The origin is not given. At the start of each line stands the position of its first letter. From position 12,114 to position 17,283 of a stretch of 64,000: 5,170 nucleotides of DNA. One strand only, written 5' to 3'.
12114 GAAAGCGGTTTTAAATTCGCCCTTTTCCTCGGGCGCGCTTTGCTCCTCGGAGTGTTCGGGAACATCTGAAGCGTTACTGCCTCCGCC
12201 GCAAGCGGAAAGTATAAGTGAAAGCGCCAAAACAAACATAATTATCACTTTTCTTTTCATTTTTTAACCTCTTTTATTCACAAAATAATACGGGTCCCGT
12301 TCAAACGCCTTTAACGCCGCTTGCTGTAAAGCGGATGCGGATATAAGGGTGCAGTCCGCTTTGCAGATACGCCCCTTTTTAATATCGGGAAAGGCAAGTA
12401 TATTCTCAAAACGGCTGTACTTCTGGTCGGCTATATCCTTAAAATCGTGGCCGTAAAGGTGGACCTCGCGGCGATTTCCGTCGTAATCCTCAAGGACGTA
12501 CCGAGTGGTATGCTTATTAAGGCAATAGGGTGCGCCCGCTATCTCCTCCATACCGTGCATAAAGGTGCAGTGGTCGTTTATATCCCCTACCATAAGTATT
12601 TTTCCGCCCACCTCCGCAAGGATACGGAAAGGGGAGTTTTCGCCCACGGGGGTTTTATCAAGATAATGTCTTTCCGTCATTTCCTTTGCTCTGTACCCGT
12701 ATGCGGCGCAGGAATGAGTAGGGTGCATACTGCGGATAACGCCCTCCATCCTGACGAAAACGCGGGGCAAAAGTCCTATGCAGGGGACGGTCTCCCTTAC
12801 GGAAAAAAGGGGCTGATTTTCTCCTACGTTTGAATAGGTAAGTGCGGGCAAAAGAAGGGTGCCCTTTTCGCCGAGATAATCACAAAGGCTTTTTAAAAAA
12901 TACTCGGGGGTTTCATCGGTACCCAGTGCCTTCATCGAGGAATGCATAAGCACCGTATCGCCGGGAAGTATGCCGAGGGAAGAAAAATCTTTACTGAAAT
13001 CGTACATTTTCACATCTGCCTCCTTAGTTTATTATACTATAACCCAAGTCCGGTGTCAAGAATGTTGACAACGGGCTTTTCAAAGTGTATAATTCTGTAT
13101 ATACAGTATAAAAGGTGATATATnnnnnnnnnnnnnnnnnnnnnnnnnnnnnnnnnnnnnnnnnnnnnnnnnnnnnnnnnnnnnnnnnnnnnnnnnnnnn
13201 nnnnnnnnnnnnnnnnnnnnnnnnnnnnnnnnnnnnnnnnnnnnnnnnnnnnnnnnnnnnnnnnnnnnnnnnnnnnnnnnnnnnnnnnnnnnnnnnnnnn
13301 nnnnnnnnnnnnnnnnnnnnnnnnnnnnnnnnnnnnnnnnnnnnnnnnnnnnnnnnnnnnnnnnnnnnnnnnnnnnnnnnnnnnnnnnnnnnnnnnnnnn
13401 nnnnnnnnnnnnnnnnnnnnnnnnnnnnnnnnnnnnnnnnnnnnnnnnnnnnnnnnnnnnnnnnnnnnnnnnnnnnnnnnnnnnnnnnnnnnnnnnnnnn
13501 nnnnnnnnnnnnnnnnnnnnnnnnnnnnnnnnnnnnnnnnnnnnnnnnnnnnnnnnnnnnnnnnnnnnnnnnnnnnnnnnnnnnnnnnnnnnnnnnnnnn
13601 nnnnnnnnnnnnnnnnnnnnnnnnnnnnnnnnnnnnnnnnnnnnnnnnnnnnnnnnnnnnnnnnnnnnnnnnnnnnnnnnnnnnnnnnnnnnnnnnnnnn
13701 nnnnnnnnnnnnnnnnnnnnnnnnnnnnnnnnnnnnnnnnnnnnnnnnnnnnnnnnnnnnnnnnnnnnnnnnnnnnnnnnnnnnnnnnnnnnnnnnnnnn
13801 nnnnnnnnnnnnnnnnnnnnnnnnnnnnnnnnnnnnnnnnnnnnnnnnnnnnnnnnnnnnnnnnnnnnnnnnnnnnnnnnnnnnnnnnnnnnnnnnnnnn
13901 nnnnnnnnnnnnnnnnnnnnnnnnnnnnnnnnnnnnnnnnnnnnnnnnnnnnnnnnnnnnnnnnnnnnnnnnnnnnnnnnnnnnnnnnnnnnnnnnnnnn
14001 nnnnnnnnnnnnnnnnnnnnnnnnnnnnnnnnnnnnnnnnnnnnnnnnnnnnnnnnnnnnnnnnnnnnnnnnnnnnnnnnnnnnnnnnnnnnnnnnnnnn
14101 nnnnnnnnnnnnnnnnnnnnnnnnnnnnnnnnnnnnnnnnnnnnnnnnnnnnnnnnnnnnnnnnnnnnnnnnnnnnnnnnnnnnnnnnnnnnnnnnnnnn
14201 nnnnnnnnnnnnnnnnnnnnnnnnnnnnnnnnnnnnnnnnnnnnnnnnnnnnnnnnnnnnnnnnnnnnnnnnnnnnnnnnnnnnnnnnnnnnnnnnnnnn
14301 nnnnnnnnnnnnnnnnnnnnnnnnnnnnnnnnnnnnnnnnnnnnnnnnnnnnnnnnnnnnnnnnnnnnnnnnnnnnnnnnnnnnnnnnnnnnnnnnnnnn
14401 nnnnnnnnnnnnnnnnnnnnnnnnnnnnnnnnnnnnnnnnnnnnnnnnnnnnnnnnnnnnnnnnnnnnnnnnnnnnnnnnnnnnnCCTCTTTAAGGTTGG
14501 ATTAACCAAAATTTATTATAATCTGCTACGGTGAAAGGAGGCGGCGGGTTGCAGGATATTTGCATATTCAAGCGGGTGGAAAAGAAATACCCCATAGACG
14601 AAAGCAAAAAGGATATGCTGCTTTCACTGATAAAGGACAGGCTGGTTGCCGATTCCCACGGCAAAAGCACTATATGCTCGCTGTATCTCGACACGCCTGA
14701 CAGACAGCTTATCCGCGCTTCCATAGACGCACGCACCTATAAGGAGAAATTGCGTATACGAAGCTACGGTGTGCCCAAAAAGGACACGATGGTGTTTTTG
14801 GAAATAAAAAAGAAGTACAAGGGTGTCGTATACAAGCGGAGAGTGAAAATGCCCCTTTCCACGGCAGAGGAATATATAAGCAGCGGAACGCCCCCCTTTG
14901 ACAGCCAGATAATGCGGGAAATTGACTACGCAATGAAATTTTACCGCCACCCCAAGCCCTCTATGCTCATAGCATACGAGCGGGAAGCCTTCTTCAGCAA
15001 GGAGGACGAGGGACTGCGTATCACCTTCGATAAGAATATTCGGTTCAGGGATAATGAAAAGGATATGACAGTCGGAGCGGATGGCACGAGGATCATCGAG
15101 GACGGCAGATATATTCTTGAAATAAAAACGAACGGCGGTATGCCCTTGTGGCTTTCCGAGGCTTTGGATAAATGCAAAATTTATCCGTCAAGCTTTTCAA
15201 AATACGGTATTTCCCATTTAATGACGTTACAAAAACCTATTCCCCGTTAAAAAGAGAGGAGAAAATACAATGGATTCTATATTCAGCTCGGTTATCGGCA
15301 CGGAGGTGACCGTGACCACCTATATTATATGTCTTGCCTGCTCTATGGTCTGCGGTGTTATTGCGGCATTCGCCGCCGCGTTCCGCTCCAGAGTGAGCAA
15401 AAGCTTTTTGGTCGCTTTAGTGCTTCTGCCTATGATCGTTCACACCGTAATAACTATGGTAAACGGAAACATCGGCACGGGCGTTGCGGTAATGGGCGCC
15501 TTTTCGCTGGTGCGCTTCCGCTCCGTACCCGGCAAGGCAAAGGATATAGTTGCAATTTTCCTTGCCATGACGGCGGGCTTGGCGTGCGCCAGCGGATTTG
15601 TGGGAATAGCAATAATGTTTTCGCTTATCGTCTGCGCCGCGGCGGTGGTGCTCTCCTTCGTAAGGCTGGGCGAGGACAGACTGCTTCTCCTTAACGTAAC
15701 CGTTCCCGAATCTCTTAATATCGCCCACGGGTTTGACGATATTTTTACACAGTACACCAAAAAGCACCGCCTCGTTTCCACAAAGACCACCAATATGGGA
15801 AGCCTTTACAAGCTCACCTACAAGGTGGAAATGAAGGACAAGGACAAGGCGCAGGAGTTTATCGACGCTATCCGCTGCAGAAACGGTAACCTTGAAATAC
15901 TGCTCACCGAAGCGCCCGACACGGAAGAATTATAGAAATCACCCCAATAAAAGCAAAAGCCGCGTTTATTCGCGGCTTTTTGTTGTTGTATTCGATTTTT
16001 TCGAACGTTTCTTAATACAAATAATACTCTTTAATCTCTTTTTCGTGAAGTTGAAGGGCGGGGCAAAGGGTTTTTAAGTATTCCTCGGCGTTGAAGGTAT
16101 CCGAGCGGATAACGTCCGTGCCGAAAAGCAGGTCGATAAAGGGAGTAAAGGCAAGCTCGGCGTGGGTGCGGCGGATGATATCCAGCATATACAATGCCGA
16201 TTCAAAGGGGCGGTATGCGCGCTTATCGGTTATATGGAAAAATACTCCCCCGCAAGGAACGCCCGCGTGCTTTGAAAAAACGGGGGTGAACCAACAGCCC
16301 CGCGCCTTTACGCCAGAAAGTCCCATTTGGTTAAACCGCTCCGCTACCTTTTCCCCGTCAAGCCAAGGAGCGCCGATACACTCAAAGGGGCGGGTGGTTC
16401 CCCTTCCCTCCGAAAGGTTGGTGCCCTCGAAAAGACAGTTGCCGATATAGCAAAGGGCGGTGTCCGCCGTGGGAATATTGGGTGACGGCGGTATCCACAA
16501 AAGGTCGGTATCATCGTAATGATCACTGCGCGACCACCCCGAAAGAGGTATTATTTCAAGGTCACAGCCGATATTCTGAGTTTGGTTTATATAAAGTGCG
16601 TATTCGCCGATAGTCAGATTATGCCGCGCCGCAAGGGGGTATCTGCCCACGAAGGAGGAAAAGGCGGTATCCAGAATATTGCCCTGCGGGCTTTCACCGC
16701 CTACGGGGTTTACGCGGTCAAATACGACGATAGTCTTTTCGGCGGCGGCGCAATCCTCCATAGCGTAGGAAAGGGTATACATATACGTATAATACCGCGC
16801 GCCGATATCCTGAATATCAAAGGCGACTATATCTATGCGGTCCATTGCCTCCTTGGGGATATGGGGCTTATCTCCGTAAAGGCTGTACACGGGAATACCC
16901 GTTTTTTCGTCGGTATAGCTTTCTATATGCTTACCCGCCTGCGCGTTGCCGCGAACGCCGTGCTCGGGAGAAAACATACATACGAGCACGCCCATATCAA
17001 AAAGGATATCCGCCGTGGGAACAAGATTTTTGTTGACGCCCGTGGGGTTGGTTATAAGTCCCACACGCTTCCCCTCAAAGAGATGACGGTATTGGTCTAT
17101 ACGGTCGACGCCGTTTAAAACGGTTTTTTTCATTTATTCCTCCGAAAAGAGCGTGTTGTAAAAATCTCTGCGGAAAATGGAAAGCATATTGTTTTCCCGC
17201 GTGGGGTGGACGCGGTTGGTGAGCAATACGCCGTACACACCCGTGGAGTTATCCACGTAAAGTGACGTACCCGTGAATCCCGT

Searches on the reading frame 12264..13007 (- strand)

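Call 67: search_protein_families(library=pfam, proteins=[window:12264-13007:-], max_evalue=0.00001)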
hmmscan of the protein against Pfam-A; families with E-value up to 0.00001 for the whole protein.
window:12264-13007:- (247 aa): 1 family
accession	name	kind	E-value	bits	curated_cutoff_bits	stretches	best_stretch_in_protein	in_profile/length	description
PF02522.19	Antibiotic_NAT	-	4.5e-45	154.5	25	1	20-235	1-231/232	Aminoglycoside 3-N-acetyltransferase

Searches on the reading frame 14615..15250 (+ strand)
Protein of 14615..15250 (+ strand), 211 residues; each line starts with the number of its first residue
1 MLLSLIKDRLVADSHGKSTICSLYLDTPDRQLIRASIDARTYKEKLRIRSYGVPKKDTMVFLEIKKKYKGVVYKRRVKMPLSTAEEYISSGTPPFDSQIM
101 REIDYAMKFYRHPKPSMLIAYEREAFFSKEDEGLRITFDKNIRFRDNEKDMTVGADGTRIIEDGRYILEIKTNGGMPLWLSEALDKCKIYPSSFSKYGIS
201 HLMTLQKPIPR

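Call 67: search_protein_families(library=pfam, proteins=[window:14615-15250:+], max_evalue=0.00001)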
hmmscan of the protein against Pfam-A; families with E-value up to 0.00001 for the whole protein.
window:14615-15250:+ (211 aa): 1 family
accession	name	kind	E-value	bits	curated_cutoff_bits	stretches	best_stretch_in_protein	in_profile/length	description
PF09359.15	VTC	-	9.8e-41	140.3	23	1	14-200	35-230/235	VTC domain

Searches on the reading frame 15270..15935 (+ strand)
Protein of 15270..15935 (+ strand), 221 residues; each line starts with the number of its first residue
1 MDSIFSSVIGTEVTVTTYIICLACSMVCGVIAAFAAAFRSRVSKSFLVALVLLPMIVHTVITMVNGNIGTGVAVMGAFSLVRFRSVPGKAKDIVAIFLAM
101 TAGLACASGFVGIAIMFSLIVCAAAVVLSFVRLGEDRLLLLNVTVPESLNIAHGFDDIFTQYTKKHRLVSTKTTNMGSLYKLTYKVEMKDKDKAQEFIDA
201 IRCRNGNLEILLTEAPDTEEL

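Call 67: search_protein_families(library=pfam, proteins=[window:15270-15935:+], max_evalue=0.00001)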
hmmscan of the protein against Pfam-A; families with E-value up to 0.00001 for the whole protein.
window:15270-15935:+ (221 aa): 1 family
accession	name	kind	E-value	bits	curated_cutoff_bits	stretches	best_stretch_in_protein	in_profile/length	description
PF16316.10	DUF4956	-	6e-12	46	30.6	1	28-131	4-107/169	Domain of unknown function (DUF4956)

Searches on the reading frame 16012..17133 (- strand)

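Call 67: search_protein_families(library=pfam, proteins=[window:16012-17133:-], max_evalue=0.00001)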
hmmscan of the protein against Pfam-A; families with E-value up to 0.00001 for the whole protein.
window:16012-17133:- (373 aa): 2 families
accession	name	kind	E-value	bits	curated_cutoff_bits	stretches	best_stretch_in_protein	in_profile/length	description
PF07075.17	NamZ_N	-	9.6e-79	263.9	26.9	1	24-223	1-202/203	Exo-beta-N-acetylmuramidase NamZ, N-terminal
PF20732.2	NamZ_C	-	2e-42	145.9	25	1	227-373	1-152/152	Exo-beta-N-acetylmuramidase NamZ, C-terminal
